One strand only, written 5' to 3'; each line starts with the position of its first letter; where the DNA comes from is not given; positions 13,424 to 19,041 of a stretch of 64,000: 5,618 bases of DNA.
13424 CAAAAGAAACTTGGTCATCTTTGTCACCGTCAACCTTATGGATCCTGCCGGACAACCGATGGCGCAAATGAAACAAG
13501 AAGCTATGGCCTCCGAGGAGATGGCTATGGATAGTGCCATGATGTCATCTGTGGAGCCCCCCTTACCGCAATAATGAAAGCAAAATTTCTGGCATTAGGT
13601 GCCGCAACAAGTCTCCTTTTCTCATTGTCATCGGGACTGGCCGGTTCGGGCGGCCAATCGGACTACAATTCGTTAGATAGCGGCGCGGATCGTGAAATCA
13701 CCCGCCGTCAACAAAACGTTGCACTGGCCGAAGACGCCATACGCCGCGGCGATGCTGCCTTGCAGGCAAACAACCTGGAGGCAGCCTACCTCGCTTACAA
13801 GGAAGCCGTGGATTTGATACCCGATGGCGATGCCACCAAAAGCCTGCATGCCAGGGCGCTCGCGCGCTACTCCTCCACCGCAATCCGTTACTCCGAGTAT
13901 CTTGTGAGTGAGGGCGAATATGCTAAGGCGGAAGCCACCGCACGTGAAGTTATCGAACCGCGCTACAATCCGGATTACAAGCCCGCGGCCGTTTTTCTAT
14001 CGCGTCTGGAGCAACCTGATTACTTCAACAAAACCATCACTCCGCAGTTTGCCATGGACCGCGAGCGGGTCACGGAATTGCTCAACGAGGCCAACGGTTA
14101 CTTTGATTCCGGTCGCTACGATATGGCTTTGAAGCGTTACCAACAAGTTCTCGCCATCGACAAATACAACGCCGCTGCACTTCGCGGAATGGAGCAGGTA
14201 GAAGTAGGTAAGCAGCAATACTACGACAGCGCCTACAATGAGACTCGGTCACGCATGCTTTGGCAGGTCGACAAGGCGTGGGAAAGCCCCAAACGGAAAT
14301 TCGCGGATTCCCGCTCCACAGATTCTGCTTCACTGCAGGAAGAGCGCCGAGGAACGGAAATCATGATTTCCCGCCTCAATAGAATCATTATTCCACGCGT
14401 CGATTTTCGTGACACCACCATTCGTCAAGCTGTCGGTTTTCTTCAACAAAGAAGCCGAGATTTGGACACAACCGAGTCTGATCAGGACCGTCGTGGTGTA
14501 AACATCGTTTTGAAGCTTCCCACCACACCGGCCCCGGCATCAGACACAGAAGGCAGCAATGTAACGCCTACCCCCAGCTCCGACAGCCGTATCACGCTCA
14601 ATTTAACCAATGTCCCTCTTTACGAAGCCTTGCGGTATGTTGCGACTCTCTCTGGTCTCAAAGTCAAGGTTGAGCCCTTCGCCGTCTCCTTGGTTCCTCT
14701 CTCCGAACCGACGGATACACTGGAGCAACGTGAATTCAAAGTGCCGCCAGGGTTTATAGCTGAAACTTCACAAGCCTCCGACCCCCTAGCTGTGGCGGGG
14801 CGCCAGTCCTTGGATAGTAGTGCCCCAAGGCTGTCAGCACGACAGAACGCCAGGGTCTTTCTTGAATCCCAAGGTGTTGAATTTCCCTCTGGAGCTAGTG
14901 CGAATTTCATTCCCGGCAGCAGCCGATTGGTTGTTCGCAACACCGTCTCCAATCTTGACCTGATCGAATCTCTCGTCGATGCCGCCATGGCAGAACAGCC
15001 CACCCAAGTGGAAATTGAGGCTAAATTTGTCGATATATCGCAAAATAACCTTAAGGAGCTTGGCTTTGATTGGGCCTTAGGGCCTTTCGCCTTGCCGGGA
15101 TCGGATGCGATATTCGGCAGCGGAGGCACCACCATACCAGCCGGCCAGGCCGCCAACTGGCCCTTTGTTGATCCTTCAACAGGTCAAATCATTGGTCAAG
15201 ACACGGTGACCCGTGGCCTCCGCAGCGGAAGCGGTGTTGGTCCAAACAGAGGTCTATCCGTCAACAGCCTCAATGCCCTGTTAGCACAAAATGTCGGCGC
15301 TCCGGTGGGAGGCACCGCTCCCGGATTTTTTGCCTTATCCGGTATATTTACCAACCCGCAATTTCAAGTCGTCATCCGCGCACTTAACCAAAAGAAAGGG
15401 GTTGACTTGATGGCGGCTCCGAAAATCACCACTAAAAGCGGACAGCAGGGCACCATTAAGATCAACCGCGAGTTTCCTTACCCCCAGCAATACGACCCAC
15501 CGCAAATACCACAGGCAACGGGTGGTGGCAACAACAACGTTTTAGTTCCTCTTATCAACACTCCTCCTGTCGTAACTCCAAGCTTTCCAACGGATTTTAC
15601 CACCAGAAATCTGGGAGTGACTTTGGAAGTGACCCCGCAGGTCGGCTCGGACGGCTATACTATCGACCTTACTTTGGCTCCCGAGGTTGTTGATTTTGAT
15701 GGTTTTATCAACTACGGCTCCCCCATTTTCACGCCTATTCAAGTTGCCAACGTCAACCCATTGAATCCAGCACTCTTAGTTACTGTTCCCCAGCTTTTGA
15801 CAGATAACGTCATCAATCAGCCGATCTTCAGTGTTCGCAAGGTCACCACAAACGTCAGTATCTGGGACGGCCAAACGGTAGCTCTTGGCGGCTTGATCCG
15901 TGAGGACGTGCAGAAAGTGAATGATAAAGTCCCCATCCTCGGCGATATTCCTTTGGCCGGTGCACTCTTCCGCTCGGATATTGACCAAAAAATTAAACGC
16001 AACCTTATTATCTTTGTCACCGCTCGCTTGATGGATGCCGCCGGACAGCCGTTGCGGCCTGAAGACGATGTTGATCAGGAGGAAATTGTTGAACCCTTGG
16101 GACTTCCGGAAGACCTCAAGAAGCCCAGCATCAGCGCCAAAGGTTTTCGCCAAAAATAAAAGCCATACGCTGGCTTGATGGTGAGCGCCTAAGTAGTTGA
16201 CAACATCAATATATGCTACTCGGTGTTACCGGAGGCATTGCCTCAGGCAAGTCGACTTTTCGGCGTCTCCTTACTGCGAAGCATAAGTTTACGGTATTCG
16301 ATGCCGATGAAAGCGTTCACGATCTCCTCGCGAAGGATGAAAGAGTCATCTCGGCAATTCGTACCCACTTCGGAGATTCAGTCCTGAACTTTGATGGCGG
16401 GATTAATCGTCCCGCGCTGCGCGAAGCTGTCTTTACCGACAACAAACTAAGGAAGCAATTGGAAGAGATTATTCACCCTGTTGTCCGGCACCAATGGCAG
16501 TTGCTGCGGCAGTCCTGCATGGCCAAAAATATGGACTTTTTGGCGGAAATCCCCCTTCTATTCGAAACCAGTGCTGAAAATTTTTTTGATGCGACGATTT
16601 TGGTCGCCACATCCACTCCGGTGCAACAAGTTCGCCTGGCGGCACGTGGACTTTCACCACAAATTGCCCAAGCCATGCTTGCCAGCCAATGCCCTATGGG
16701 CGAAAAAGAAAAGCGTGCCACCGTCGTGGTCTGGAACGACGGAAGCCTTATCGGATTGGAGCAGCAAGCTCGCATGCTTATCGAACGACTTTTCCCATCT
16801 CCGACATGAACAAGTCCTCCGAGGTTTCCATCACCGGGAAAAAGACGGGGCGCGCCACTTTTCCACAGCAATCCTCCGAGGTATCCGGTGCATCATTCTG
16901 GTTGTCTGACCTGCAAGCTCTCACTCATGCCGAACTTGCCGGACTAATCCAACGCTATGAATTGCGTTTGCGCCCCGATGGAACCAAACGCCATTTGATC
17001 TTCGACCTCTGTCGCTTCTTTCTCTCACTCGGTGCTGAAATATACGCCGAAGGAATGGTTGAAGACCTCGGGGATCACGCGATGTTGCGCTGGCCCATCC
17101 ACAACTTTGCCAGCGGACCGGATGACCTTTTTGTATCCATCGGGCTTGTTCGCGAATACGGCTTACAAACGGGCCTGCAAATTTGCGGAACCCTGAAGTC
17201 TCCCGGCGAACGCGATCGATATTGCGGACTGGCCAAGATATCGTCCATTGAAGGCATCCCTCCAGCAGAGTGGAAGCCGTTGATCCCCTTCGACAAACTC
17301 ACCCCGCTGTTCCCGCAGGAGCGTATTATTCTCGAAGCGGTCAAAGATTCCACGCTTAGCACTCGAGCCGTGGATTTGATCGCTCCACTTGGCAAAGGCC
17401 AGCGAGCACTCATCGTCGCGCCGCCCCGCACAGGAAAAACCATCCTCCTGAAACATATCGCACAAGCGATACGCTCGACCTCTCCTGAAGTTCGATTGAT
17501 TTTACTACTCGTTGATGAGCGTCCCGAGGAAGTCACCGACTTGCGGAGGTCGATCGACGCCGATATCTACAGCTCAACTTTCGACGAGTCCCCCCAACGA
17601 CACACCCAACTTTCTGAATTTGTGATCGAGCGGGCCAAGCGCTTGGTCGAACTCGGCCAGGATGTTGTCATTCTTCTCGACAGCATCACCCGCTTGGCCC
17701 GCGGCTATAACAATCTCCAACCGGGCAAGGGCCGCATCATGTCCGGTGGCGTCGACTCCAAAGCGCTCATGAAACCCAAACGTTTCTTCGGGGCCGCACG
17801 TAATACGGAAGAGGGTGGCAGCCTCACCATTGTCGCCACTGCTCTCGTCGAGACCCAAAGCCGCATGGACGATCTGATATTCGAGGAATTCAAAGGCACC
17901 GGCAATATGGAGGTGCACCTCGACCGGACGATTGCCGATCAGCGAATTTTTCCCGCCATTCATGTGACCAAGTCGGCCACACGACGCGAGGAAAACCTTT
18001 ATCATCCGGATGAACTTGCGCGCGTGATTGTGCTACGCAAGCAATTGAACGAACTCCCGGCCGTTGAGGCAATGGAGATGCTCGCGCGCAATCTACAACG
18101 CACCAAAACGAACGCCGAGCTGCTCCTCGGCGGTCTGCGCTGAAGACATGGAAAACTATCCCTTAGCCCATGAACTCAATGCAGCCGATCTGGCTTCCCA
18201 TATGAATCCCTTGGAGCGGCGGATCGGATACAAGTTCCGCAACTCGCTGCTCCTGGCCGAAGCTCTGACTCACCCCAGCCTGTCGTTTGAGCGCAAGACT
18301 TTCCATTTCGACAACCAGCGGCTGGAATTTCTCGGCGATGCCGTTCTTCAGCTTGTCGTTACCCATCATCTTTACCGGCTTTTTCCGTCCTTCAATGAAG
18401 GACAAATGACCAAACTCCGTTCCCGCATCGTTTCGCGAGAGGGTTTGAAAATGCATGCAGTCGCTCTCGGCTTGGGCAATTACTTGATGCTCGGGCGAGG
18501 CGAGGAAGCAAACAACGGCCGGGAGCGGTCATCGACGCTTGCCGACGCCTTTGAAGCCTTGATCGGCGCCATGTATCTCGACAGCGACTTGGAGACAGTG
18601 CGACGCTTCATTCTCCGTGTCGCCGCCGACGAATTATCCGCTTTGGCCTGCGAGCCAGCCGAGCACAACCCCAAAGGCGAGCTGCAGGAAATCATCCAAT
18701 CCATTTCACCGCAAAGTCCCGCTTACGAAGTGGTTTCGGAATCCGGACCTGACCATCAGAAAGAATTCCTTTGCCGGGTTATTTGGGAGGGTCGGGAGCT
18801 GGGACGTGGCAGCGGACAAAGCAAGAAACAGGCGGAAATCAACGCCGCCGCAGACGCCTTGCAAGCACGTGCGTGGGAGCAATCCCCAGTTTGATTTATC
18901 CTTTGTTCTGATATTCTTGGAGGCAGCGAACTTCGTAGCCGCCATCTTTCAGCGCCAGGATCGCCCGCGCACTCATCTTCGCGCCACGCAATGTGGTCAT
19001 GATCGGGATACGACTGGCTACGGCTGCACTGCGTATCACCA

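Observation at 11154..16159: Tandem, translationally coupled secretin paralogs, both with TPR-like N-terminal regions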

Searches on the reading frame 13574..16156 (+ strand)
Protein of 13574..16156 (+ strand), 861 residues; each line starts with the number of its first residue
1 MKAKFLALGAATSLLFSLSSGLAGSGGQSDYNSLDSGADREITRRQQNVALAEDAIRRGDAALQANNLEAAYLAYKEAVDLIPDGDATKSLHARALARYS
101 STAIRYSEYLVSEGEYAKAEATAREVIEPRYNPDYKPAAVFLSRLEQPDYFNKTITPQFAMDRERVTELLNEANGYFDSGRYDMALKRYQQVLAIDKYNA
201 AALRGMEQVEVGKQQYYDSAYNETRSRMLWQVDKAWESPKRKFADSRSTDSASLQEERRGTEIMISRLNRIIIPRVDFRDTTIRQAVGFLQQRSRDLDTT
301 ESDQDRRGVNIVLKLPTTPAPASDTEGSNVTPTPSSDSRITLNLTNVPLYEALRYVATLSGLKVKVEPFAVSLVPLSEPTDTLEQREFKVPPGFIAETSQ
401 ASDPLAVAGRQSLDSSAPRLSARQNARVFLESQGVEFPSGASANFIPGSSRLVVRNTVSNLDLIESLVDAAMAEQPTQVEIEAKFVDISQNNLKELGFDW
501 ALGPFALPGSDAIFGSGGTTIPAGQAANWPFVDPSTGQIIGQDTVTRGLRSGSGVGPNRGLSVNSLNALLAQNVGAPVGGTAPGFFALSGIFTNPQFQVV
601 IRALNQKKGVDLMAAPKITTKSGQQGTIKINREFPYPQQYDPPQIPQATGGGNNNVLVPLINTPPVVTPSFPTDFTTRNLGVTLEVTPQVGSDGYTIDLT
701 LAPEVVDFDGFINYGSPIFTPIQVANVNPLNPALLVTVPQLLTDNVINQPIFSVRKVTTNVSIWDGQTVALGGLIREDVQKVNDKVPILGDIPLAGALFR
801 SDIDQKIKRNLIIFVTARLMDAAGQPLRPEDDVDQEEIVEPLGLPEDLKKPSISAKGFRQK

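Call 6: search_protein_families(library=pfam, proteins=[window:13574-16156:+], max_evalue=0.1)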
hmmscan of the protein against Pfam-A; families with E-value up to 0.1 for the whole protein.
window:13574-16156:+ (861 aa): 8 families
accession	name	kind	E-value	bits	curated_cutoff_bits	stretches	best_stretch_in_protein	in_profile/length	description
PF00263.26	Secretin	-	1.4e-33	116.3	27.5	1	603-820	1-168/169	Bacterial type II and III secretion system protein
PF07719.23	TPR_2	-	3.1e-06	27.3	27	1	169-198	4-33/34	Tetratricopeptide repeat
PF13414.12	TPR_11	-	3.2e-06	27.2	26.8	1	174-203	2-31/42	TPR repeat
PF00515.34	TPR_1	-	0.00021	21.4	27.8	1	169-197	4-32/34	Tetratricopeptide repeat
PF14559.12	TPR_19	-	0.0068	17.1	25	0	177-205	2-30/68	Tetratricopeptide repeat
PF13428.12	TPR_14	-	0.012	16.7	23.5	0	170-204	5-39/44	Tetratricopeptide repeat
PF13176.12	TPR_7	-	0.035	14.6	27.9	0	176-197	9-30/36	Tetratricopeptide repeat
PF13181.12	TPR_8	-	0.079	13.6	25.7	0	57-84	6-33/34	Tetratricopeptide repeat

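Call 9: search_protein_families(library=ncbifam, proteins=[window:13574-16156:+], max_evalue=0.01)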
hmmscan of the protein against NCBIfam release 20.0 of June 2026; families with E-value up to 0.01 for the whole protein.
window:13574-16156:+ (861 aa): 8 families
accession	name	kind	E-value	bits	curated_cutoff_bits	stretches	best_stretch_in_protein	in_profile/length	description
NF042912.1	Amuc_1098_fam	equivalog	1.1e-258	860.5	750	1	12-828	6-804/805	Amuc_1098 family type IV pilus outer membrane protein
TIGR02517.1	type_II_gspD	equivalog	1.8e-37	129.1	351.35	1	444-819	304-589/600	type II secretion system secretin GspD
TIGR02515.1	IV_pilus_PilQ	subfamily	3.2e-34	118.6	284.35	2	749-820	356-427/428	type IV pilus secretin PilQ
TIGR02519.1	pilus_MshL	equivalog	4e-29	101.5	250.2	2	591-819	102-289/290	pilus (MSHA type) biogenesis protein MshL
NF010083.0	PRK13568.1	equivalog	9.6e-29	100.4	554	2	756-821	353-418/419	DNA uptake porin HofQ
NF007851.2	PRK10560.1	exception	4.3e-23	81.8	598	2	756-821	345-410/412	DNA uptake porin HofQ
TIGR02516.1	type_III_yscC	equivalog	2.8e-19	69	238.45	2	750-821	391-462/463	type III secretion system outer membrane ring subunit SctC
NF011873.0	PRK15346.1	equivalog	8e-15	54.5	524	2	756-806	430-480/499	EscC/YscC/HrcC family type III secretion system outer membrane ring protein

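Call 72: predict_structure(alignment_id=A3)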
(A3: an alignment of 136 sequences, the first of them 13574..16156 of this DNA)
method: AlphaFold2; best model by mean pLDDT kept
length: 861 residues; sequences in the alignment: 136
mean_pLDDT: 85.0   pTM: 0.52
mean pLDDT of the five models: 85.0, 84.6, 83.5, 83.3, 82.0
residues with pLDDT >= 90: 568; 70-90: 127; 50-70: 95; < 50: 71
segments of 3 or more residues with pLDDT < 50: 1-6, 15-34, 241-251, 833-839, 841-843, 852-861
pLDDT, mean of each block of 10 residues (from residue 1): 45 47 37 60 93 98 98 98 95 98 98 97 97 97 96 94 97 98 98 98 98 95 93 81 44 64 92 97 95 96 93 78 53 78 96 95 91 84 88 73 50 53 86 93 92 93 92 88 95 95 91 90 88 93 91 71 63 60 92 90 93 94 96 96 86 62 87 97 96 95 93 93 82 83 94 94 95 84 95 95 94 95 84 48 52 44 33
secondary structure, 60 per line:
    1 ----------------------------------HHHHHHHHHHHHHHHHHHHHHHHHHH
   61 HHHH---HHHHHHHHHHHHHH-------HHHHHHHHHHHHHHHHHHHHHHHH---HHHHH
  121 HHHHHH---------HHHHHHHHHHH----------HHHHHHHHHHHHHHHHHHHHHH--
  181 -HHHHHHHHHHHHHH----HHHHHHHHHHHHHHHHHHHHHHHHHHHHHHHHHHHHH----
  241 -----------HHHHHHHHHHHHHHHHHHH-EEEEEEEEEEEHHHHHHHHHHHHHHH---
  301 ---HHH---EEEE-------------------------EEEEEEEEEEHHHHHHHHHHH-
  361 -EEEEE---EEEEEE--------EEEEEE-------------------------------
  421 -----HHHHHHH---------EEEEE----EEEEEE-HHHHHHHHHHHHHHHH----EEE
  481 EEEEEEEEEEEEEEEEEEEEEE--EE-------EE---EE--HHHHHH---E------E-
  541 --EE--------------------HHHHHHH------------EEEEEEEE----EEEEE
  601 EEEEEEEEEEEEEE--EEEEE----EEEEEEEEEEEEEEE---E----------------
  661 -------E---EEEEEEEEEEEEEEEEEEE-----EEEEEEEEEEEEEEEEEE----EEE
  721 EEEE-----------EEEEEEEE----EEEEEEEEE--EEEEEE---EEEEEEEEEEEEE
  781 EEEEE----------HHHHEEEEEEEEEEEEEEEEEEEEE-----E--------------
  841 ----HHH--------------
elements in order (helices of 4 or more, strands of 3 or more residues): H35-64 H68-81 H89-112 H116-126 H136-146 H157-178 H182-195 H200-236 H252-270 E272-282 H283-297 E310-313 E339-348 H349-359 E362-366 E370-375 E384-389 H426-432 E442-446 E451-456 H458-473 E478-502 H523-528 H565-571 E584-591 E596-614 E617-621 E626-640 E672-690 E696-713 E718-724 E736-743 E748-756 E759-764 E768-785 H796-799 E800-820

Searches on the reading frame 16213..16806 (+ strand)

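Call 8: search_protein_families(library=pfam, proteins=[window:16213-16806:+], max_evalue=0.01)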
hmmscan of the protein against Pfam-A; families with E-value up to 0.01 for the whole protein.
window:16213-16806:+ (198 aa): 1 family
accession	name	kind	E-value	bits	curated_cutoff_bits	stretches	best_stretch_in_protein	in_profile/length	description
PF01121.26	CoaE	-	7.5e-39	133.7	27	1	1-179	1-178/180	Dephospho-CoA kinase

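Call 9: search_protein_families(library=ncbifam, proteins=[window:16213-16806:+], max_evalue=0.01)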
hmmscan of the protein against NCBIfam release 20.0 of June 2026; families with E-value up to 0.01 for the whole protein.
window:16213-16806:+ (198 aa): 2 families
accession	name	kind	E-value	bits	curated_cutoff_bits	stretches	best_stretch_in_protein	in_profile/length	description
TIGR00152.1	TIGR00152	equivalog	6.1e-43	146.8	65.55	1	3-185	2-185/188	dephospho-CoA kinase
NF002879.0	PRK03333.1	equivalog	1.2e-30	106.8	215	1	2-195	3-196/395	dephospho-CoA kinase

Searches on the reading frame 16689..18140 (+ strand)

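Call 8: search_protein_families(library=pfam, proteins=[window:16689-18140:+], max_evalue=0.01)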
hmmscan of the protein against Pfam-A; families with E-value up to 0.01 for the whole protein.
window:16689-18140:+ (484 aa): 2 families
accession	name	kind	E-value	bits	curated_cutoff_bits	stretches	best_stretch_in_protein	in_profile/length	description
PF00006.31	ATP-synt_ab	-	3.2e-22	79.6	29.5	1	225-430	2-212/213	ATP synthase alpha/beta family, nucleotide-binding domain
PF07497.18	Rho_RNA_bind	-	8.4e-12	45.2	27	1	121-192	2-72/73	Rho termination factor, RNA-binding domain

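Call 9: search_protein_families(library=ncbifam, proteins=[window:16689-18140:+], max_evalue=0.01)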
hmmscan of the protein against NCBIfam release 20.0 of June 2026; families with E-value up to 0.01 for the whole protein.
window:16689-18140:+ (484 aa): 28 families (the best 25 are shown)
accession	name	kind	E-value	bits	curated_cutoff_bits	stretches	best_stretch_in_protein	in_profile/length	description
NF006886.1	PRK09376.1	equivalog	5e-157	522.9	315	1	72-479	3-410/413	transcription termination factor Rho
TIGR00767.1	rho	equivalog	6.9e-157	522.6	509.45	1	73-479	4-410/415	transcription termination factor Rho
NF041509.1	paralog_Rho2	exception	2.1e-128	428.6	628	1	122-479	3-357/360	transcription termination factor Rho, short form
TIGR03496.1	FliI_clade1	equivalog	8.8e-22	77.5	619.1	1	223-460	123-364/414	flagellar protein export ATPase FliI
TIGR03498.1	FliI_clade3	equivalog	1.1e-20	73.7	587.45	1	223-463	126-370/418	flagellar protein export ATPase FliI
TIGR01026.1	fliI_yscN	subfamily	8.3e-20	70.9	379.5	1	211-460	139-388/440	FliI/YscN family ATPase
TIGR02546.1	III_secr_ATP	equivalog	1.8e-18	66.5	604.75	1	223-461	132-372/423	type III secretion system ATPase SctN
NF006012.0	PRK08149.1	equivalog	3.1e-16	59.3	594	1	223-459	140-378/431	type III secretion system ATPase SctN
TIGR03497.1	FliI_clade2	equivalog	4.1e-16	58.9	629.8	1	222-455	122-357/413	flagellar protein export ATPase FliI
NF005391.0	PRK06936.1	equivalog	7.8e-14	51.3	657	1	220-461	145-388/439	type III secretion system ATPase SctN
NF006290.1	PRK08472.1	equivalog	1.1e-13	50.8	644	1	222-453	142-375/433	flagellar protein export ATPase FliI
NF006575.0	PRK09099.1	subfamily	2.3e-13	49.7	706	1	209-462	139-392/443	type III secretion system ATPase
NF005535.1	PRK07196.1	equivalog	4.5e-13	49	715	1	223-453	143-376/434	flagellar protein export ATPase FliI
NF005295.0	PRK06820.1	equivalog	1.8e-12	47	690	1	221-455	147-383/440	EscN/YscN/HrcN family type III secretion system ATPase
NF040574.1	T3SS_ATP_VscN2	exception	6.5e-11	41.8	750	1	210-436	121-343/420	type III secretion system ATPase VscN2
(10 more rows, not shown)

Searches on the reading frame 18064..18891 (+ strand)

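Call 8: search_protein_families(library=pfam, proteins=[window:18064-18891:+], max_evalue=0.01)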
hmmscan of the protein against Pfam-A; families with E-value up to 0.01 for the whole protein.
window:18064-18891:+ (276 aa): 7 families
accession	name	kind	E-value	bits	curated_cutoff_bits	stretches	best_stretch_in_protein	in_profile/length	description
PF14622.11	Ribonucleas_3_3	-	1.2e-32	113.2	35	1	62-185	3-122/128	Ribonuclease-III-like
PF00636.31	Ribonuclease_3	-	1.7e-26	93.4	27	1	85-174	1-101/102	Ribonuclease III domain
PF00035.32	dsrm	-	4.6e-18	66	23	1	203-267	1-64/66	Double-stranded RNA binding motif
PF22935.1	RM44_endonuclase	-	7.2e-05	23.3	27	1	82-170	57-139/139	Large ribosomal subunit protein mL44, endonuclease domain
PF05794.18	Tcp11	-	0.00065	19.3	27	1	78-258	250-394/436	T-complex protein 11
PF24995.1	DSRM_2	-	0.0015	19.4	27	1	233-267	41-75/79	dsRNA binding domain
PF14709.13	DND1_DSRM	-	0.0016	19.2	25.7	1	203-261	3-71/80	double strand RNA binding domain from DEAD END PROTEIN 1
